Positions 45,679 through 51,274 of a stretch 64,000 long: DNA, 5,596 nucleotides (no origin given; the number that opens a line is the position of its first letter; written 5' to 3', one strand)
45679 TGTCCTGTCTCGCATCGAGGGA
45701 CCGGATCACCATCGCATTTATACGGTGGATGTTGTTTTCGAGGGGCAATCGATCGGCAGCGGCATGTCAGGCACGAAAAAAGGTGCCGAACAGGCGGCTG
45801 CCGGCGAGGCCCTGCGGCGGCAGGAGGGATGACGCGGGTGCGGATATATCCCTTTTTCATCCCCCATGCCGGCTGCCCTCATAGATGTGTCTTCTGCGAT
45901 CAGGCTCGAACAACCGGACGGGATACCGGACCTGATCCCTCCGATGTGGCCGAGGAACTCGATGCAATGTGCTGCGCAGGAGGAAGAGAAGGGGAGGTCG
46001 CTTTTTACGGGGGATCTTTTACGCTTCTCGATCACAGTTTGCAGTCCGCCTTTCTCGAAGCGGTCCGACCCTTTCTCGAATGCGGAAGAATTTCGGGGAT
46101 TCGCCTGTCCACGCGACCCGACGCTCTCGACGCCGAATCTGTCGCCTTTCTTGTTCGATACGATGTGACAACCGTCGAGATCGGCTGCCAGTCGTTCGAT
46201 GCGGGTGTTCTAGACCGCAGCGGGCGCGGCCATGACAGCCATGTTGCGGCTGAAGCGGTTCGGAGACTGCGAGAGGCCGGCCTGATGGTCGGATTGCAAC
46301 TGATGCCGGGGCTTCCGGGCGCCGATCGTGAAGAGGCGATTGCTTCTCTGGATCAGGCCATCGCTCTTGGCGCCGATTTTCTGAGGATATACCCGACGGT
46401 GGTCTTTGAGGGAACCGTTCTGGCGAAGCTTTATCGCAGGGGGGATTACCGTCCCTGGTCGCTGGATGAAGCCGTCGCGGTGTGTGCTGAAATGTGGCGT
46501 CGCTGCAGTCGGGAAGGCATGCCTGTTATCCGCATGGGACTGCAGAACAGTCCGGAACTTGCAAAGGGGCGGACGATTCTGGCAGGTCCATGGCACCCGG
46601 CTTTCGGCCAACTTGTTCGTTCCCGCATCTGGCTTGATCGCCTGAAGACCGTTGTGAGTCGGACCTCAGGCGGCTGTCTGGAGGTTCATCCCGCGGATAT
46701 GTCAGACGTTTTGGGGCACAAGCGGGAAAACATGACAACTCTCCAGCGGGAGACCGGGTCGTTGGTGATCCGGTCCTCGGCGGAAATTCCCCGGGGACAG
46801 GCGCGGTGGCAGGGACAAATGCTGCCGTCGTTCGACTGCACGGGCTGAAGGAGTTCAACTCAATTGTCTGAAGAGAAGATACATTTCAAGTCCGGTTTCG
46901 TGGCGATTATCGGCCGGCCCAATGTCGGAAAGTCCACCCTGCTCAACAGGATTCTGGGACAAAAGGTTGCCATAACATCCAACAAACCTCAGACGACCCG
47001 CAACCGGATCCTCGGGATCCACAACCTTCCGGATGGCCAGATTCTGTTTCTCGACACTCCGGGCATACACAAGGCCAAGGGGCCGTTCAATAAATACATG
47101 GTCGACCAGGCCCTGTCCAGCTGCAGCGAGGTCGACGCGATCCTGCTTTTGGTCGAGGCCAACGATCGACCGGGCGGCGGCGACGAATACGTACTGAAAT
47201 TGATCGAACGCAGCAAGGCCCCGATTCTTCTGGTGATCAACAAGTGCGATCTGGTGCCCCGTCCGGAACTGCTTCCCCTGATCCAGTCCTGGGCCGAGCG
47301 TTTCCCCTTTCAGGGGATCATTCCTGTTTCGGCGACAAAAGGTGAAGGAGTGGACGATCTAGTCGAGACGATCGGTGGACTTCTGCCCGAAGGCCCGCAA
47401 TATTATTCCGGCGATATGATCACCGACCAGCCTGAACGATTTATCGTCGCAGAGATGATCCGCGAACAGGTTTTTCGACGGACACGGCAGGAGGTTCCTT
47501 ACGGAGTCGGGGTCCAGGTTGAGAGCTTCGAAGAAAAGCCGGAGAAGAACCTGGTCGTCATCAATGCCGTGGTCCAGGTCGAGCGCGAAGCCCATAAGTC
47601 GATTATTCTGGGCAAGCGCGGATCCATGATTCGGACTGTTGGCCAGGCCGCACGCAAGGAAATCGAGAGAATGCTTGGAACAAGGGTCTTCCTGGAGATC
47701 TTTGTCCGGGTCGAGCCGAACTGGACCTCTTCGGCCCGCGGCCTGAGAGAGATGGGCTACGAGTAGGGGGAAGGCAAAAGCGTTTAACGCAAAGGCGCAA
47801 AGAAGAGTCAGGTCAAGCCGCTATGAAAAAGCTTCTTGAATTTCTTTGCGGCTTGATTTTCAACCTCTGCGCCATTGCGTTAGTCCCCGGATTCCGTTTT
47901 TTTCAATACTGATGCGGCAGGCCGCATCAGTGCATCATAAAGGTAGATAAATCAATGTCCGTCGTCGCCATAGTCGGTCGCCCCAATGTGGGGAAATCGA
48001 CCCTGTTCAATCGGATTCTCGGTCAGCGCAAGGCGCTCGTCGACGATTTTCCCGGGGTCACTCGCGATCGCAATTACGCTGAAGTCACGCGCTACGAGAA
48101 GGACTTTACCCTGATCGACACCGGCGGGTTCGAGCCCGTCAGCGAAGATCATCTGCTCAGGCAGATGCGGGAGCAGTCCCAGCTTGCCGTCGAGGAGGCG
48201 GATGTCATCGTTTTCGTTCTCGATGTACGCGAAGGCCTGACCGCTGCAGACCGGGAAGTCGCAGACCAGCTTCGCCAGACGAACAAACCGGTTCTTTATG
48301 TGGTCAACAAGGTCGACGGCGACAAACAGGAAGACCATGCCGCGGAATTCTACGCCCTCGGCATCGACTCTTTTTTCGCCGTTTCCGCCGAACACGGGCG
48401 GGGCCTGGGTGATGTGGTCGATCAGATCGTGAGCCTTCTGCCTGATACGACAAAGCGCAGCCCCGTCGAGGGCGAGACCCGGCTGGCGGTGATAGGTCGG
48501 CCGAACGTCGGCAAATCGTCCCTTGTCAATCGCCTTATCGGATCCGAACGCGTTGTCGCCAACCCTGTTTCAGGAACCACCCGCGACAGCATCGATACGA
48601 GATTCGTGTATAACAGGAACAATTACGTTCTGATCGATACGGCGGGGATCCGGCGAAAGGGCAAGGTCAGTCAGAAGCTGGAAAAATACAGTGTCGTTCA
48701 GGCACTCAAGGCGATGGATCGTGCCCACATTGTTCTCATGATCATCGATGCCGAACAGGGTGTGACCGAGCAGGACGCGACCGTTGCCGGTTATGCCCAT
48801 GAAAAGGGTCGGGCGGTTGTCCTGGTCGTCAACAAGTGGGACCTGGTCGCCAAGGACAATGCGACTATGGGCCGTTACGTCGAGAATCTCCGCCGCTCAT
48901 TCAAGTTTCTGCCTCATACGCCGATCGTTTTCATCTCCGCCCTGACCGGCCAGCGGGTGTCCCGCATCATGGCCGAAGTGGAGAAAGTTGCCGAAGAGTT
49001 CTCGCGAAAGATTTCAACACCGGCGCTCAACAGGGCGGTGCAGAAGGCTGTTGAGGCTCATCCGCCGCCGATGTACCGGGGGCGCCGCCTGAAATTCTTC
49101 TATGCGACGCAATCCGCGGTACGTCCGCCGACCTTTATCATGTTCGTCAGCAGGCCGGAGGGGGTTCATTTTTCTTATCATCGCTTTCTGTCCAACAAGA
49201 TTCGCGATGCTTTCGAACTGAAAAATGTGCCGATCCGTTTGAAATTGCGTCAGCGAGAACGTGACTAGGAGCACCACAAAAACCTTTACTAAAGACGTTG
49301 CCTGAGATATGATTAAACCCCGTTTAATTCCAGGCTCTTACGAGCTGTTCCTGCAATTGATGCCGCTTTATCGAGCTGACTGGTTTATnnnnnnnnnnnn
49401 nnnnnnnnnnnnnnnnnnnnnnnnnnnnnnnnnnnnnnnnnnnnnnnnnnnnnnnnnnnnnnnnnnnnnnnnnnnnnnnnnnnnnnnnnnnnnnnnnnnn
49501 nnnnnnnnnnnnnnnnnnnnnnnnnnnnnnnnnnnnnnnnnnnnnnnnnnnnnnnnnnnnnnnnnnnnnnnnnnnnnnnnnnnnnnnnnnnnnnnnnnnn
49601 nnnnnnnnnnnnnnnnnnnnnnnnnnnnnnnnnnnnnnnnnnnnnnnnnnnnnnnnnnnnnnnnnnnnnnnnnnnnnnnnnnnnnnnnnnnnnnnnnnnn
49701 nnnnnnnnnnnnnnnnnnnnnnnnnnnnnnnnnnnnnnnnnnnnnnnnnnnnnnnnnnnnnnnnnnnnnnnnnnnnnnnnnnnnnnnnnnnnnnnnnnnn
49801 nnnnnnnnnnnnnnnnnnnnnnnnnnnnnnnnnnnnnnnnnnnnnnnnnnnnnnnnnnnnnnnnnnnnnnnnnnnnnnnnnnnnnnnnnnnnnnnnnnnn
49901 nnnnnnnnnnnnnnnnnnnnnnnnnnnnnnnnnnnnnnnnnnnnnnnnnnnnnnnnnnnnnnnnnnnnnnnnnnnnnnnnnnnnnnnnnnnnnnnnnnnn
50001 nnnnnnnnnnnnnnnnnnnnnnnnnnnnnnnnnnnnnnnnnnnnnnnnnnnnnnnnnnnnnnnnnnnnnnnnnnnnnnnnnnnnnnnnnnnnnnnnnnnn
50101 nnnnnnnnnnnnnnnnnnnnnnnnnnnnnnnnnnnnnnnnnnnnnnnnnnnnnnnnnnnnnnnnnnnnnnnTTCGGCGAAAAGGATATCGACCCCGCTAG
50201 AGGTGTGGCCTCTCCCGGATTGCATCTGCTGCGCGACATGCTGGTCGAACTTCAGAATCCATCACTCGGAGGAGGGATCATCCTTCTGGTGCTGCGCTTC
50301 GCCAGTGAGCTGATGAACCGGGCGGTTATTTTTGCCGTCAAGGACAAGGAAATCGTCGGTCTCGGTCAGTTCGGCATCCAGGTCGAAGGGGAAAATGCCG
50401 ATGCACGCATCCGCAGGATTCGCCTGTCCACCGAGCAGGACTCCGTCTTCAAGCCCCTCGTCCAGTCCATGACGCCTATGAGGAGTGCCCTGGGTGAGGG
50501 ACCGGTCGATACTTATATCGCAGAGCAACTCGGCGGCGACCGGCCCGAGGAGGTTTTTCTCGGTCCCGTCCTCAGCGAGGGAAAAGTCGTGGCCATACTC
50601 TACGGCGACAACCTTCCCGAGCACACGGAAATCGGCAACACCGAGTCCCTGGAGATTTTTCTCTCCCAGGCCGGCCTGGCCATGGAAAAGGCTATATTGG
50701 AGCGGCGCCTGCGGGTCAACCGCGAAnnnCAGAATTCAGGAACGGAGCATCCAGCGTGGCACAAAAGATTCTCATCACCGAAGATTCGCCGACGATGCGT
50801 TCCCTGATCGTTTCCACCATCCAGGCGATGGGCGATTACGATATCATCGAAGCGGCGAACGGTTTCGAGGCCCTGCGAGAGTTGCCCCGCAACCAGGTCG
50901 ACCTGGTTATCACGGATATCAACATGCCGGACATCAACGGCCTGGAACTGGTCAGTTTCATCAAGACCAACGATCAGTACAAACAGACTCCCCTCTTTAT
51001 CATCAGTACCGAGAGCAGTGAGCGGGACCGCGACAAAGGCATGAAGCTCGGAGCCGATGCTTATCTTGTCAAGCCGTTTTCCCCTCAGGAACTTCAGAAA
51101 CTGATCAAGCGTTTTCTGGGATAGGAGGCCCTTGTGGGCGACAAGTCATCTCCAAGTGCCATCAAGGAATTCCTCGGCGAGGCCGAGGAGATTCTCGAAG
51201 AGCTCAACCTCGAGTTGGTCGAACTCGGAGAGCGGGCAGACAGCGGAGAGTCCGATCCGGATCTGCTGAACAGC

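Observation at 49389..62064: Receptor-less 13-gene chemosensory-type operon with non-canonical partner proteins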

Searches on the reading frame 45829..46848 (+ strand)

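Call 4: search_protein_families(library=pfam, proteins=[window:45829-46848:+], max_evalue=0.01)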
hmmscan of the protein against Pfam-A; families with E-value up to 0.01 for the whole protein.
window:45829-46848:+ (339 aa): 2 families
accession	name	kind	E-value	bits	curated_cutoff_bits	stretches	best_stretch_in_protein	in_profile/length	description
PF16199.10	Radical_SAM_C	-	2.4e-23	82.5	31.9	1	183-267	2-83/85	Radical_SAM C-terminal domain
PF04055.27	Radical_SAM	-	9.8e-22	78.3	29.5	1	11-175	2-164/166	Radical SAM superfamily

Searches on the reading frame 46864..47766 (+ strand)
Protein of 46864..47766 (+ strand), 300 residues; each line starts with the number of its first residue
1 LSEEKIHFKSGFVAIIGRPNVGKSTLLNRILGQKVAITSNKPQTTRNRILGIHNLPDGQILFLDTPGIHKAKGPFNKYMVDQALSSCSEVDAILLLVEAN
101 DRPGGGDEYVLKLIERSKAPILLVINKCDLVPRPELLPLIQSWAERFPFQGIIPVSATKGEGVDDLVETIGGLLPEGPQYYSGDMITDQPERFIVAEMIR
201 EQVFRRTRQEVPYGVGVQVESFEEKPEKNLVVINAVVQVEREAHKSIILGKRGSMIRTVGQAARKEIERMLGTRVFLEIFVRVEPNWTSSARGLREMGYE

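Call 4: search_protein_families(library=pfam, proteins=[window:46864-47766:+], max_evalue=0.01)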
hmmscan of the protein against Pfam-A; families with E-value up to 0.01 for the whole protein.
window:46864-47766:+ (300 aa): 12 families
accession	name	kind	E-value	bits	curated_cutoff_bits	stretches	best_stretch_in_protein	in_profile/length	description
PF01926.29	MMR_HSR1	-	2.1e-27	95.9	21.9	1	13-127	2-113/113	50S ribosome-binding GTPase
PF07650.23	KH_2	-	4.5e-17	62.1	22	1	210-287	1-77/78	KH domain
PF00009.33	GTP_EFTU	-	5.4e-14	52.6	26.5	1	13-175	6-187/188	Elongation factor Tu GTP binding domain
PF02421.24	FeoB_N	-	3.5e-12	46.6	27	1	13-170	3-156/156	Ferrous iron transport protein B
PF03193.22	RsgA_GTPase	-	1.7e-09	38.2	30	1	8-70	104-170/174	RsgA GTPase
PF00350.29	Dynamin_N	-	4.8e-09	36.9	27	1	13-47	1-35/168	Dynamin family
PF04548.22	AIG1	-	1.1e-05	25.3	27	1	15-115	5-108/212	AIG1 family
PF02492.25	cobW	-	0.00068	19.7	20.7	0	57-140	83-165/180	CobW/HypB/UreG, nucleotide-binding domain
PF10662.15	PduV-EutP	-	0.00081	19.6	21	1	13-169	4-140/143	Ethanolamine utilisation - propanediol utilisation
PF16897.10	MMR_HSR1_Xtn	-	0.0025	18.2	35.2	1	119-170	56-100/106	C-terminal region of MMR_HSR1 domain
PF08477.19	Roc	-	0.0074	16.9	27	0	13-41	2-30/119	Ras of Complex, Roc, domain of DAPkinase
PF13401.12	AAA_22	-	0.0079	16.9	27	0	9-36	4-31/130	AAA domain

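Call 88: search_protein_families(library=ncbifam, proteins=[window:46864-47763:+], max_evalue=1e-10)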
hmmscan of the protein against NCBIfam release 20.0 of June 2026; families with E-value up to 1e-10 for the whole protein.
window:46864-47763:+ (300 aa): 14 families
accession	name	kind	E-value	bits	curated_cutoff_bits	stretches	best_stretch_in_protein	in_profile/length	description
NF000908.1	PRK00089.1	equivalog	1.3e-112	375.9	237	1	8-299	1-291/291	GTPase Era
TIGR00436.1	era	equivalog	2.5e-87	292.7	116.25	1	11-282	1-270/270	GTPase Era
TIGR03594.1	GTPase_EngA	equivalog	4.6e-37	128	306.7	1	13-177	3-163/432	ribosome biogenesis GTPase Der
TIGR00231.1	small_GTP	domain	4.1e-30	104.7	42.5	1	11-170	4-162/164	GTP-binding protein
NF002828.0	PRK03003.1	equivalog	5.5e-27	94.5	631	1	7-192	37-215/477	ribosome biogenesis GTPase Der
NF007071.0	PRK09518.1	equivalog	2.2e-24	86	953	1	10-174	271-431/706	bifunctional cytidylate kinase/GTPase Der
NF003661.0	PRK05291.1-3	equivalog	3.6e-24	85.9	380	1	9-177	214-373/448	tRNA uridine-5-carboxymethylaminomethyl(34) synthesis GTPase MnmE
TIGR03918.1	GTP_HydF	equivalog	2.9e-23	82.4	325.55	1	13-179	10-174/392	[FeFe] hydrogenase H-cluster maturation GTPase HydF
TIGR00450.1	mnmE_trmE_thdF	equivalog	5.4e-22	78.5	252.6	1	13-203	212-395/446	tRNA uridine-5-carboxymethylaminomethyl(34) synthesis GTPase MnmE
TIGR03598.1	GTPase_YsxC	equivalog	5.1e-18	65.4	124.45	1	13-170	21-185/186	ribosome biogenesis GTP-binding protein YihA/YsxC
TIGR03596.1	GTPase_YlqF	equivalog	5e-16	58.9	208.2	1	13-69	121-174/276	ribosome biogenesis GTPase YlqF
TIGR03597.1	GTPase_YqeH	equivalog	3e-12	46.4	297.4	0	13-87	158-233/361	ribosome biogenesis GTPase YqeH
TIGR00437.1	feoB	equivalog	6.7e-11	41.6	315.65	1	17-238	1-219/594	ferrous iron transport protein B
NF008955.0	PRK12297.1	equivalog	8.7e-11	41.4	406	0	13-68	162-217/429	GTPase ObgE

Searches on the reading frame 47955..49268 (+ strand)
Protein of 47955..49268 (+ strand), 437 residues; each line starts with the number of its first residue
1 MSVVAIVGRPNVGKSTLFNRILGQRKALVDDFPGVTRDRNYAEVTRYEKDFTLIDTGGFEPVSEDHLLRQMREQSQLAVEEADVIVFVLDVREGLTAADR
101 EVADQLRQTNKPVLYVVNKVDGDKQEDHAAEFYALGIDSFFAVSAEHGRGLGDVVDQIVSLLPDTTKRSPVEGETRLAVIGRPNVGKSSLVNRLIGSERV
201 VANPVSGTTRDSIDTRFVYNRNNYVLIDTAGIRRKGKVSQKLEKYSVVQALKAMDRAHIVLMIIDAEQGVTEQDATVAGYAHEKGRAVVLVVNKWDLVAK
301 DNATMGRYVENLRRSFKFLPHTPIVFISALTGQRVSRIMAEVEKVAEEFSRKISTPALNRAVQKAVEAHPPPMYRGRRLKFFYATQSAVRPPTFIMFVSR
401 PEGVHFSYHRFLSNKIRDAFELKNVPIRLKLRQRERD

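Call 4: search_protein_families(library=pfam, proteins=[window:47955-49268:+], max_evalue=0.01)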
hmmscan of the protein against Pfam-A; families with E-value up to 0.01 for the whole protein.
window:47955-49268:+ (437 aa): 28 families (the best 25 are shown)
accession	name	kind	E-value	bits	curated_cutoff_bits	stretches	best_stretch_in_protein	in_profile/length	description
PF01926.29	MMR_HSR1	-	1.9e-60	202.4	21.9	2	4-119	2-113/113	50S ribosome-binding GTPase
PF14714.11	KH_dom-like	-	1.2e-32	112.4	27.3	1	352-432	1-81/81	KH-domain-like of EngA bacterial GTPase enzymes, C-terminal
PF02421.24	FeoB_N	-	6e-32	110.8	27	2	3-133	2-128/156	Ferrous iron transport protein B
PF00009.33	GTP_EFTU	-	1.7e-26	93.5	26.5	2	206-346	53-186/188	Elongation factor Tu GTP binding domain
PF00350.29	Dynamin_N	-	3.4e-16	60.1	27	1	47-119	99-167/168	Dynamin family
PF04548.22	AIG1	-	8.2e-15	55.1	27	2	5-108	4-109/212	AIG1 family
PF03193.22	RsgA_GTPase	-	2.6e-13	50.6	30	1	66-234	7-170/174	RsgA GTPase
PF02492.25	cobW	-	6e-09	36.2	20.7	1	220-318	82-178/180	CobW/HypB/UreG, nucleotide-binding domain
PF00071.28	Ras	-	1.1e-08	35.2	21.6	1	177-343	2-157/162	Ras family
PF08477.19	Roc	-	1.7e-08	35.1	27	0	4-121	2-119/119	Ras of Complex, Roc, domain of DAPkinase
PF10662.15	PduV-EutP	-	1.3e-06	28.8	21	1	2-158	2-141/143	Ethanolamine utilisation - propanediol utilisation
PF00025.27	Arf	-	1.9e-05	24.7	22.3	0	5-129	18-134/174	ADP-ribosylation factor family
PF13401.12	AAA_22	-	2.5e-05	25.1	27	0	3-111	7-84/130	AAA domain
PF00005.33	ABC_tran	-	2.9e-05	25.1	25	0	3-27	13-37/137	ABC transporter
PF00448.28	SRP54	-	3.1e-05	24.1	22.7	0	219-300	81-155/196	SRP54-type protein, GTPase domain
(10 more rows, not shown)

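Call 88: search_protein_families(library=ncbifam, proteins=[window:47955-49265:+], max_evalue=1e-10)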
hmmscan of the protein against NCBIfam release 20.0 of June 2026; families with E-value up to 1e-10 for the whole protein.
window:47955-49265:+ (437 aa): 22 families
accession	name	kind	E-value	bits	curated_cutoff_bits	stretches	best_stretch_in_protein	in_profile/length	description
TIGR03594.1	GTPase_EngA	equivalog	4.6e-178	592.7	306.7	1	3-432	2-432/432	ribosome biogenesis GTPase Der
NF002828.0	PRK03003.1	equivalog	4.3e-130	434.5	631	1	2-436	41-471/477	ribosome biogenesis GTPase Der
NF007071.0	PRK09518.1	equivalog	1.9e-127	426.6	953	1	2-436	272-702/706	bifunctional cytidylate kinase/GTPase Der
NF000908.1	PRK00089.1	equivalog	2.7e-60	204.1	237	2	2-166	4-171/291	GTPase Era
TIGR00231.1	small_GTP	domain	2.7e-53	180.1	42.5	2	3-158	5-162/164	GTP-binding protein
TIGR00450.1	mnmE_trmE_thdF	equivalog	2.1e-52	178.7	252.6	2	169-307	204-336/446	tRNA uridine-5-carboxymethylaminomethyl(34) synthesis GTPase MnmE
TIGR00436.1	era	equivalog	6.2e-50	170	116.25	2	3-168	2-169/270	GTPase Era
NF003661.0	PRK05291.1-3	equivalog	2e-47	162.6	380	2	155-364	197-389/448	tRNA uridine-5-carboxymethylaminomethyl(34) synthesis GTPase MnmE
TIGR03918.1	GTP_HydF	equivalog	3e-46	158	325.55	2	3-169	9-174/392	[FeFe] hydrogenase H-cluster maturation GTPase HydF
TIGR03596.1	GTPase_YlqF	equivalog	7.4e-37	127.2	208.2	2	72-232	12-173/276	ribosome biogenesis GTPase YlqF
TIGR03598.1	GTPase_YsxC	equivalog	6.1e-32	110.8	124.45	2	4-129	21-148/186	ribosome biogenesis GTP-binding protein YihA/YsxC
TIGR00437.1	feoB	equivalog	2.9e-28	98.9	315.65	2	8-159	1-151/594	ferrous iron transport protein B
TIGR03597.1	GTPase_YqeH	equivalog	5.8e-24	84.9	297.4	0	79-246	62-229/361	ribosome biogenesis GTPase YqeH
TIGR03156.1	GTP_HflX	equivalog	2.4e-23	82.6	216.75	1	2-159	190-348/351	GTPase HflX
NF008955.0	PRK12297.1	equivalog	2.4e-19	69.6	406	0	178-356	163-338/429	GTPase ObgE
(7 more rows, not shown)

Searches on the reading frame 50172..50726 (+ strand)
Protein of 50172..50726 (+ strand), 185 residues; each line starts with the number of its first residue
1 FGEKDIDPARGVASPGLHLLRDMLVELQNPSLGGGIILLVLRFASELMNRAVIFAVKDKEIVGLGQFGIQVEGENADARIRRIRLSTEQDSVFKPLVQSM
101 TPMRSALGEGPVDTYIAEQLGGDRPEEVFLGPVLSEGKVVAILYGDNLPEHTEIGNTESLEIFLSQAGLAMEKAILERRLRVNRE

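Call 55: search_solved_structures(query=A4, max_evalue=1)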
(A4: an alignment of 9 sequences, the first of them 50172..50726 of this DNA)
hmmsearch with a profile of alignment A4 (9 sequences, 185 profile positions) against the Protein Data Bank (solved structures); distinct sequences matched with E-value up to 1: 3.
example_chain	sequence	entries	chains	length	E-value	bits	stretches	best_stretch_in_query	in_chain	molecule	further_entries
3oov_A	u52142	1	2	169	0.12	15.2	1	121-170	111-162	Methyl-accepting chemotaxis protein, putative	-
1qw2_A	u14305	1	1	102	0.19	14.5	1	40-118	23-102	conserved hypothetical protein TA1206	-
7zp9_H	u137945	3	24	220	0.63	12.8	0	57-107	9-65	Ktr system potassium uptake protein A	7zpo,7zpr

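Call 73: search_protein_families(library=pfam, alignment_id=A4, max_evalue=5)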
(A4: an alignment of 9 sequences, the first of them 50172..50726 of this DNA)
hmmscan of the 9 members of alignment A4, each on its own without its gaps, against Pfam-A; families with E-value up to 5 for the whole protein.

A. member 1, window:50172-50726:+ (185 aa): 0 families

B. families by the number of members that match (of 9 scanned): 2 families
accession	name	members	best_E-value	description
PF13185.12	GAF_2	6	1.4e-05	GAF domain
PF01590.32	GAF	5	0.00042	GAF domain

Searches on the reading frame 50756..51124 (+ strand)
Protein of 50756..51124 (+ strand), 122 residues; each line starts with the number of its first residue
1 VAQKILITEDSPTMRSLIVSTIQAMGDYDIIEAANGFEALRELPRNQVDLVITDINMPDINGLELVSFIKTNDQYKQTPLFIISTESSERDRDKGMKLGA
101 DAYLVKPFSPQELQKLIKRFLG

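Call 3: search_protein_families(library=pfam, proteins=[window:50756-51124:+], max_evalue=0.01)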
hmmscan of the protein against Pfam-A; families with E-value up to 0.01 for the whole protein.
window:50756-51124:+ (122 aa): 1 family
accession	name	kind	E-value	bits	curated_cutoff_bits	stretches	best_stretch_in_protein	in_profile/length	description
PF00072.30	Response_reg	-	4.8e-28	98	30.2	1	5-117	1-110/111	Response regulator receiver domain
